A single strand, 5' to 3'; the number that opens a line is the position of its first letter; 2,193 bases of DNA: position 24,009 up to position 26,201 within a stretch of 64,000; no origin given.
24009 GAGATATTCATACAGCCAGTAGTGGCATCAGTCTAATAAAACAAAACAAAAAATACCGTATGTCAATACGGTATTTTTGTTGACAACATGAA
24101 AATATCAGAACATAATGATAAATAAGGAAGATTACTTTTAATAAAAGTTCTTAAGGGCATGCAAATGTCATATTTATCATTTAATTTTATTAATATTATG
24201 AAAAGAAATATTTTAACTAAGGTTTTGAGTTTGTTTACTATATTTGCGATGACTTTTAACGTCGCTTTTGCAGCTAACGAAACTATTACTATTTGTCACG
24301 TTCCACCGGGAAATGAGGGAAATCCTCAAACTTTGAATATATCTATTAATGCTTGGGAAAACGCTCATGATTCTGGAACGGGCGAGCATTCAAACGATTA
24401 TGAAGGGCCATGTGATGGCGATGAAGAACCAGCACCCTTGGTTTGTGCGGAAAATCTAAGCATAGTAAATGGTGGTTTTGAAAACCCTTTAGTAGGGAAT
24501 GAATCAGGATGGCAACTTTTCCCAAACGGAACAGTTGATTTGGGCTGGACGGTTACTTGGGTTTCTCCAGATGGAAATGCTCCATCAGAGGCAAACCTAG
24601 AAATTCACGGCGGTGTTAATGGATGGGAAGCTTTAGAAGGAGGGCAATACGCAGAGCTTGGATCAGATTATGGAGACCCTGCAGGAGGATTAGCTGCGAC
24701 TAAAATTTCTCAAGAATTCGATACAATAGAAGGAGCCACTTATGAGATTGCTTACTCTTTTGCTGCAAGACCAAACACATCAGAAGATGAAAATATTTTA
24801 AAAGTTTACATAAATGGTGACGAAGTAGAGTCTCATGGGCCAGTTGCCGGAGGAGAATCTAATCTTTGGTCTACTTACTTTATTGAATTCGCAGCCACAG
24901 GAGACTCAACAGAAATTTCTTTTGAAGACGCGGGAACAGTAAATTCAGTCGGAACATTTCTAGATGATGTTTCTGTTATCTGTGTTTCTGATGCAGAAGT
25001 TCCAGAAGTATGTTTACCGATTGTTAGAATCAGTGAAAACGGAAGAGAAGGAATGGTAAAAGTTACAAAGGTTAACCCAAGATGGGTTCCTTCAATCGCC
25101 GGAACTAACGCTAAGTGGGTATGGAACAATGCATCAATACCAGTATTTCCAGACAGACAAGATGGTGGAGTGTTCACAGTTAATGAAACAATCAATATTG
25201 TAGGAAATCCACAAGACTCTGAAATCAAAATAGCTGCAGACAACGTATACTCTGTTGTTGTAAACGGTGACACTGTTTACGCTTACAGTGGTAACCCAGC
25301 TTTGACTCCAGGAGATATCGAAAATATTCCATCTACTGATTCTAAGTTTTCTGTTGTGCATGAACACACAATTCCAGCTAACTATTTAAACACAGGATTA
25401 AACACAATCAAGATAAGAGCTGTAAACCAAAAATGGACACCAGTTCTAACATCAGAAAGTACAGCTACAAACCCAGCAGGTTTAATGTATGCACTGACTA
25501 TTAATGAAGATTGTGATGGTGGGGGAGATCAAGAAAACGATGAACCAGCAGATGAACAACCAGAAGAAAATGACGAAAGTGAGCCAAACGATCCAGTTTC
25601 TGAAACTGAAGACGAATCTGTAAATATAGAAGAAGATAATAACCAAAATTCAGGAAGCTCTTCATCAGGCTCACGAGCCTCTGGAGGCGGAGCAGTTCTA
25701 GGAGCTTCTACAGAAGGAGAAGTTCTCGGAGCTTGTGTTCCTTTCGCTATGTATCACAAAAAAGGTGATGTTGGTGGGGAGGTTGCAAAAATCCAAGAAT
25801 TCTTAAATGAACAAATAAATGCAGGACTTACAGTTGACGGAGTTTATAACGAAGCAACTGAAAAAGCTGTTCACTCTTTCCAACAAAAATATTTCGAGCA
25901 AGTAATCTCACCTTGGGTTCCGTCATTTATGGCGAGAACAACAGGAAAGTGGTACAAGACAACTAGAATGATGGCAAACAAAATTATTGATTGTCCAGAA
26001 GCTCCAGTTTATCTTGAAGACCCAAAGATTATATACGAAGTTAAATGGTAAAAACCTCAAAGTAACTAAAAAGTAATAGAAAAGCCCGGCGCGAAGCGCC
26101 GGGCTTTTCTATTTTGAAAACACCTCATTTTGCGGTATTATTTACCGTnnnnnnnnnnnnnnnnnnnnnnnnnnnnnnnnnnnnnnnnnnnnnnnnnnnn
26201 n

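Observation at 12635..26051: Tandem locus of seven secreted surface proteins sharing a C-terminal peptidoglycan-binding-like anchor and a Ser-rich SSSSGSR pre-anchor motif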

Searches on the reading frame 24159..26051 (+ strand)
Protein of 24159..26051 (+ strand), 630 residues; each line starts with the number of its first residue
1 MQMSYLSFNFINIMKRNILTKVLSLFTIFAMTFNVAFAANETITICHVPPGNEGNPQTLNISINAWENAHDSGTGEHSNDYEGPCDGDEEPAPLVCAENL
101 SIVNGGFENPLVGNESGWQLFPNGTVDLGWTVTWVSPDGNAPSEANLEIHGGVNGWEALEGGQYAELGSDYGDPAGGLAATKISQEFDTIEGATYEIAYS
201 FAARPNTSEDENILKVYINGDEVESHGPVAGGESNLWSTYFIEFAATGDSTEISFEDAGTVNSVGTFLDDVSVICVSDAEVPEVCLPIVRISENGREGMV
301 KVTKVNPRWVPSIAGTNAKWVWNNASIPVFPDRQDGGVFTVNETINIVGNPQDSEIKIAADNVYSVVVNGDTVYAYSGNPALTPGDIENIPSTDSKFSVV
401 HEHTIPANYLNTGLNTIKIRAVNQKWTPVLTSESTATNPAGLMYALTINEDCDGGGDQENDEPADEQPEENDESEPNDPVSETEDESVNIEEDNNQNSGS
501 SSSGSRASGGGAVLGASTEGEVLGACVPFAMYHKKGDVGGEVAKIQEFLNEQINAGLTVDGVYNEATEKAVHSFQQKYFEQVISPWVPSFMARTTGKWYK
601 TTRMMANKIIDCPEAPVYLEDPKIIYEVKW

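Call 4: search_protein_families(library=pfam, proteins=[window:24159-26051:+], max_evalue=0.1)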
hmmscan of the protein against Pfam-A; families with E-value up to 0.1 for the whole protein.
window:24159-26051:+ (630 aa): 2 families
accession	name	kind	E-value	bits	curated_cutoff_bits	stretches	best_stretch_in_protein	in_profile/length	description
PF04862.18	DUF642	-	7.5e-07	29.5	27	1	180-272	65-155/157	Protein of unknown function (DUF642)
PF01471.23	PG_binding_1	-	0.0001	22.9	23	1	539-578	2-41/57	Putative peptidoglycan binding domain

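Call 7: find_encoding_contigs(protein=window:24159-26051:+, flank=10000, max_places=6)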
Protein window:24159-26051:+ (630 aa): 3 contigs read that carry it; 3 places shown.
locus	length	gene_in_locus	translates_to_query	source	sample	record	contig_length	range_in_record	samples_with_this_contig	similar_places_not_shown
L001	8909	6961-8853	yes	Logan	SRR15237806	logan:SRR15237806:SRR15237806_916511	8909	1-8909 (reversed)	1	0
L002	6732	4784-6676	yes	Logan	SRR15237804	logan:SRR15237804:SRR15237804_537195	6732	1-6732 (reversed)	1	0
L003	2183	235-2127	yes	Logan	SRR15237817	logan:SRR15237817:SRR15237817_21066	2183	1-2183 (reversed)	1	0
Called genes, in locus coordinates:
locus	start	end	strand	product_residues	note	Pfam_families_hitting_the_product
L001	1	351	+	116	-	?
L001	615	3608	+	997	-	-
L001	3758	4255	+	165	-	PF01471:PG_binding_1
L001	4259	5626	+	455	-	PF00041:fn3, PF16656:Pur_ac_phosph_N (weak)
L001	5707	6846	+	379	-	PF00188:CAP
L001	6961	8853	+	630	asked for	PF04862:DUF642 (weak)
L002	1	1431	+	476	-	?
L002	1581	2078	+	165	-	PF01471:PG_binding_1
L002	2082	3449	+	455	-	PF00041:fn3, PF16656:Pur_ac_phosph_N (weak)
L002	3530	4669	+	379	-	PF00188:CAP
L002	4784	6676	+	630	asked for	PF04862:DUF642 (weak)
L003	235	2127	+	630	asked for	PF04862:DUF642 (weak)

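Call 11: find_homologous_proteins(query=window:24159-26051:+, max_evalue=0.001)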
Query window:24159-26051:+ (630 aa): 23 proteins with E <= 0.001 among 8000 candidates.
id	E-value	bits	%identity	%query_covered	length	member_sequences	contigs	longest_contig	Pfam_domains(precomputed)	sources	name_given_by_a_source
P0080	0.0e+0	1445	100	100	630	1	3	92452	PF04862.19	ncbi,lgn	-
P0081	6.5e-267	906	68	86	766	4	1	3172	PF01471.24,PF04862.19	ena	-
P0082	5.4e-250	850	65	100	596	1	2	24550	PF01471.24,PF04862.19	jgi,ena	jgi:hypothetical protein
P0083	7.2e-168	578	82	27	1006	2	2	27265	PF16403.12,PF01471.24,PF04862.19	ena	-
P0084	1.3e-162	561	79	27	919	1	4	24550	PF01471.24,PF04862.19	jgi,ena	jgi:hypothetical protein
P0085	7.2e-154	532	60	30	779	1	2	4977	PF01471.24,PF04862.19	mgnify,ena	mgnify:CR=1 FL=1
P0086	3.9e-152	526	60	30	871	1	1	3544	PF01471.24,PF04862.19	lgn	-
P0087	4.4e-101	358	48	57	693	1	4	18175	PF01471.24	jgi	jgi:hypothetical protein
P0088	2.7e-99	352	36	87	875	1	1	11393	PF01471.24,PF04862.19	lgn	-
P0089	1.7e-89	319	60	28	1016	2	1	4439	PF01471.24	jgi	jgi:hypothetical protein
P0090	1.3e-75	274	49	32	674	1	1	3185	-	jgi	jgi:hypothetical protein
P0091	5.2e-72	262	47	44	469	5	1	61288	PF04862.19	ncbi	-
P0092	2.5e-70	256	50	32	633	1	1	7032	-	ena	-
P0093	2.3e-69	253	42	31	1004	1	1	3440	PF16403.12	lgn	-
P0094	5.4e-68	248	47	47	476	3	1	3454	PF04862.19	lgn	-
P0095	1.1e-37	148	43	29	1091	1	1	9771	PF04862.19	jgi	-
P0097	6.6e-24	103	34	30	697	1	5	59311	PF04862.19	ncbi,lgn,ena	ncbi:MAG: DUF642 domain-containing protein [Patescibacteria group bacterium]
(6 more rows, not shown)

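Call 14: search_protein_families(library=ncbifam, proteins=[window:24159-26051:+, P0095], max_evalue=1)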
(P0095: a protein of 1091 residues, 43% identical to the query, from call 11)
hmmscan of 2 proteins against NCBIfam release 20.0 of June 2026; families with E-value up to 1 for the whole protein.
window:24159-26051:+ (630 aa): 5 families
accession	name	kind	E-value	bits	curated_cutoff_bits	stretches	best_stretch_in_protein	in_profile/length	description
TIGR04362.1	choice_anch_C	subfamily_domain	3.4e-17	63.1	120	1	102-273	3-157/157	choice-of-anchor C family protein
NF012221.1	MARTX_Nterm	equivalog_domain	0.0012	16.1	700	1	179-284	1508-1609/1910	MARTX multifunctional-autoprocessing repeats-in-toxin holotoxin RtxA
TIGR02869.1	spore_SleB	equivalog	0.0013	18.7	236.5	1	532-578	6-52/201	spore cortex-lytic enzyme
NF052335.1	PdgHdaseHSB129560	equivalog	0.016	14.5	500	1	532-576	199-243/330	peptidoglycan hydrolase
NF052377.1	lmo1851_S41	exception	0.068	11.8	725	1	534-577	385-428/468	lmo1851 family serine protease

P0095 (1091 aa): 2 families
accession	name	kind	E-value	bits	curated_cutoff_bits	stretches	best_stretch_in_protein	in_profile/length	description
TIGR04362.1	choice_anch_C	subfamily_domain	1e-24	87.6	120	2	322-481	1-157/157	choice-of-anchor C family protein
TIGR01167.1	LPXTG_anchor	domain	0.062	14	15.9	1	1060-1088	2-33/34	LPXTG cell wall anchor domain-containing protein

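Call 24: find_encoding_contigs(protein=P0084, flank=10000, max_places=3)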
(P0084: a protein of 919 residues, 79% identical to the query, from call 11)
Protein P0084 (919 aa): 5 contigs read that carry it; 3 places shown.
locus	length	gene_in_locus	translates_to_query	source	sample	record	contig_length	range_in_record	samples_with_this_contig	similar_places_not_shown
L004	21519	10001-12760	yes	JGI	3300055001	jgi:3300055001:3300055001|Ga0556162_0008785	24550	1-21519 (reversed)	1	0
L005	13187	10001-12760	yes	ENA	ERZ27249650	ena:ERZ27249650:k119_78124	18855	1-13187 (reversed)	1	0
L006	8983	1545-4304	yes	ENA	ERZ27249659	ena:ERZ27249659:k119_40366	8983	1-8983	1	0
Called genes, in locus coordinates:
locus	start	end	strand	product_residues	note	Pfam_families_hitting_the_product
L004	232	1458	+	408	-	PF01541:GIY-YIG (weak), PF08459:UvrC_RNaseH_dom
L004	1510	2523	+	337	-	PF01820:Dala_Dala_lig_N, PF02655:ATP-grasp_3 (weak), PF07478:Dala_Dala_lig_C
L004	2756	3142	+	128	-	-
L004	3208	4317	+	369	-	PF00149:Metallophos, PF12850:Metallophos_2 (weak)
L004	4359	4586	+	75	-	-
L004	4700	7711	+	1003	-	PF01839:FG-GAP (weak), PF13517:FG-GAP_3 (faint), PF01471:PG_binding_1 (weak)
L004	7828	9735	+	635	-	PF00041:fn3, PF25059:FN3_DSCAM-DSCAML_C (weak), PF00041:fn3, PF25059:FN3_DSCAM-DSCAML_C (weak), PF16656:Pur_ac_phosph_N (weak), PF01471:PG_binding_1 (faint)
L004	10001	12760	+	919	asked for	PF04862:DUF642 (weak), PF01471:PG_binding_1 (weak)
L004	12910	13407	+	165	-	PF01471:PG_binding_1 (weak)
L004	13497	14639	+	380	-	PF00188:CAP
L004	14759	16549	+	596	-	PF04862:DUF642 (weak), PF01471:PG_binding_1 (weak)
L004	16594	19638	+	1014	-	PF00133:tRNA-synt_1, PF09334:tRNA-synt_1g, PF13603:tRNA-synt_1_2, PF00293:NUDIX, PF00133:tRNA-synt_1, PF08264:Anticodon_1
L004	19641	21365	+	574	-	PF03023:MurJ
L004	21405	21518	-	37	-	?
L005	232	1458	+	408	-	PF01541:GIY-YIG (weak), PF08459:UvrC_RNaseH_dom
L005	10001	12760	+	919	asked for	PF04862:DUF642 (weak), PF01471:PG_binding_1 (weak)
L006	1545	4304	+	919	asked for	PF04862:DUF642 (weak), PF01471:PG_binding_1 (weak)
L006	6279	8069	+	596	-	PF04862:DUF642 (weak), PF01471:PG_binding_1 (weak)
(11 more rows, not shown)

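Call 25: find_encoding_contigs(protein=P0083, flank=10000, max_places=3)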
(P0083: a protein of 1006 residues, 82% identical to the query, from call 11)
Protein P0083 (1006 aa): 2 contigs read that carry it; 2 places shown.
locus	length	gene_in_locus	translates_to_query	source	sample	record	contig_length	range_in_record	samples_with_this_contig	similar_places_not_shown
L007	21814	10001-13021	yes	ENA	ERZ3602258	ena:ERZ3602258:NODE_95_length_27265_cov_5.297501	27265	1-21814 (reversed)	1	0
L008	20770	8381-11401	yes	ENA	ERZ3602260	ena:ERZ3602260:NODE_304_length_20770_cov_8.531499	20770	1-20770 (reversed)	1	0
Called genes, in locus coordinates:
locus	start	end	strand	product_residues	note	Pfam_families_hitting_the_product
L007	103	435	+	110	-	-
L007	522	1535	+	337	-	PF01820:Dala_Dala_lig_N, PF02655:ATP-grasp_3 (weak), PF07478:Dala_Dala_lig_C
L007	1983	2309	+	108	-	-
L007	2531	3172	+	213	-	-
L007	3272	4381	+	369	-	PF00149:Metallophos, PF12850:Metallophos_2 (weak)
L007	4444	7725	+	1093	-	PF13517:FG-GAP_3 (faint), PF01839:FG-GAP (faint), PF01471:PG_binding_1 (faint)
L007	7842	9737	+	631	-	PF00041:fn3, PF16656:Pur_ac_phosph_N (faint), PF00041:fn3, PF25059:FN3_DSCAM-DSCAML_C (weak)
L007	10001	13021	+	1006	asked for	PF16403:Bact_surface_Ig-like (faint), PF04862:DUF642 (weak), PF01471:PG_binding_1 (weak)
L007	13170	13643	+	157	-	PF01471:PG_binding_1 (weak)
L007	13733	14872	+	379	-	PF00188:CAP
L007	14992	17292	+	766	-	PF04862:DUF642 (weak), PF01471:PG_binding_1 (faint)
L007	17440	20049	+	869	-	PF00133:tRNA-synt_1, PF09334:tRNA-synt_1g, PF13603:tRNA-synt_1_2, PF00133:tRNA-synt_1, PF08264:Anticodon_1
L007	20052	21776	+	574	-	PF03023:MurJ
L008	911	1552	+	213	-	-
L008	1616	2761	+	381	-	PF00149:Metallophos, PF12850:Metallophos_2 (weak)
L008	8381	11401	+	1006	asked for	PF16403:Bact_surface_Ig-like (faint), PF04862:DUF642 (weak), PF01471:PG_binding_1 (weak)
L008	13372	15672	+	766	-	PF04862:DUF642 (weak), PF01471:PG_binding_1 (faint)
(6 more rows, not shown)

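Call 36: predict_structure(alignment_id=A3)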
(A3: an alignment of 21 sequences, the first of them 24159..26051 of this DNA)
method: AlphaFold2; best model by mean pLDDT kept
length: 630 residues; sequences in the alignment: 21
mean_pLDDT: 60.6   pTM: 0.38
mean pLDDT of the five models: 60.6, 58.9, 58.2, 54.1, 51.9
residues with pLDDT >= 90: 80; 70-90: 197; 50-70: 72; < 50: 281
segments of 3 or more residues with pLDDT < 50: 1-95, 97-99, 279-289, 291-333, 435-439, 454-478, 480-534, 591-630
pLDDT, mean of each block of 10 residues (from residue 1): 38 38 31 27 39 42 44 32 31 46 86 88 87 87 89 84 86 67 91 87 92 95 92 88 88 93 86 72 42 36 29 29 34 62 69 77 86 87 79 56 85 81 68 50 64 43 38 41 38 33 30 28 36 51 80 86 79 75 54 46 38 31 31
secondary structure, 60 per line:
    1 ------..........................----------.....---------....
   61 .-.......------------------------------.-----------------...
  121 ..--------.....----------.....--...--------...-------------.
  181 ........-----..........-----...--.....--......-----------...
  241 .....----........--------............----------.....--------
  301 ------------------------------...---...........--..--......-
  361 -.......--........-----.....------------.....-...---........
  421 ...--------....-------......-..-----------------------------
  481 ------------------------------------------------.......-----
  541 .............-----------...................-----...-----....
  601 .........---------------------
elements in order: H7-32 E43-47 E57-61 H63-69 E118-122 E131-135 E146-150 E164-166 E180-188 E194-203 E214-218 E221-226 E238-245 E250-257 E266-277 E288-292 E337-347 E354-359 E362-368 E371-375 H384-388 E401-405 E413-423 H432-435 E443-448 H529-535 H541-553 H565-583 H597-609

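Call 57: find_encoding_contigs(protein=P0095, flank=10000, max_places=2)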
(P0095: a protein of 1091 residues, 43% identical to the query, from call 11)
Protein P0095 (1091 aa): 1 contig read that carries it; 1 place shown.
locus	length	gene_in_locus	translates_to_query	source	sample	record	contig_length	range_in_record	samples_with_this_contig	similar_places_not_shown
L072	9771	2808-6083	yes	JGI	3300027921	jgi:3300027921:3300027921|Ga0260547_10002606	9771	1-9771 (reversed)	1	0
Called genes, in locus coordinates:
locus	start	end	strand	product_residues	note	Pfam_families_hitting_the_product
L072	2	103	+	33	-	?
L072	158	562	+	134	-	PF07883:Cupin_2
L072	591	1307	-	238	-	PF01479:S4 (weak), PF00849:PseudoU_synth_2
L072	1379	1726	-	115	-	-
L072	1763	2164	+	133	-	PF13473:Cupredoxin_1 (weak)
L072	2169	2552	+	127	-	-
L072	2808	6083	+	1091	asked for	PF04862:DUF642 (faint)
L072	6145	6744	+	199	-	PF04203:Sortase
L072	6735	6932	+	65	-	-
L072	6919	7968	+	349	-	PF00188:CAP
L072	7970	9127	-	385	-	PF07690:MFS_1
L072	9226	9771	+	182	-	?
